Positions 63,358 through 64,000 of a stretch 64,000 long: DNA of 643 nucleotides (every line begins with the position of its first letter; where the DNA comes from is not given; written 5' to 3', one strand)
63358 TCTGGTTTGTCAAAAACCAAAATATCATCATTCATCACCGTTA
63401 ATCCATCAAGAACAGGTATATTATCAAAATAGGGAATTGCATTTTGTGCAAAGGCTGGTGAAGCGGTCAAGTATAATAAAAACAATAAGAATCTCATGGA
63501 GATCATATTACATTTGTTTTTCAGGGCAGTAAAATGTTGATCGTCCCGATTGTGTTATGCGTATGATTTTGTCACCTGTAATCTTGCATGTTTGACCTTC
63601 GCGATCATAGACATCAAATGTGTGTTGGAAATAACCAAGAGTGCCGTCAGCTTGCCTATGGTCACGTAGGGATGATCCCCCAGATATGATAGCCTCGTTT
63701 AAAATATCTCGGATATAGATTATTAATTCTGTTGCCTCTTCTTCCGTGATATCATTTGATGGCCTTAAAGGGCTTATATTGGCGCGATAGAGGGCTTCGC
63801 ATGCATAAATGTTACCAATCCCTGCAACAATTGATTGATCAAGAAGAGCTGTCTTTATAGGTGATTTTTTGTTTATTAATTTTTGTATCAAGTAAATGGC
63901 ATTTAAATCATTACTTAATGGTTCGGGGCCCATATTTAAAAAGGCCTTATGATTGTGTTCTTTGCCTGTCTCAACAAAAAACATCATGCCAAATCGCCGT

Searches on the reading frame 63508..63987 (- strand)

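Call 59: search_protein_families(library=pfam, proteins=[window:63508-63987:-], max_evalue=0.001)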
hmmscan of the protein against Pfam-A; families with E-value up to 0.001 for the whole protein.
window:63508-63987:- (159 aa): 1 family
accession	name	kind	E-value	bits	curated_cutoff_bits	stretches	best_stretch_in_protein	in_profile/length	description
PF06831.19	H2TH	-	1.4e-26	92.8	34.7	1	19-108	1-90/93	Formamidopyrimidine-DNA glycosylase H2TH domain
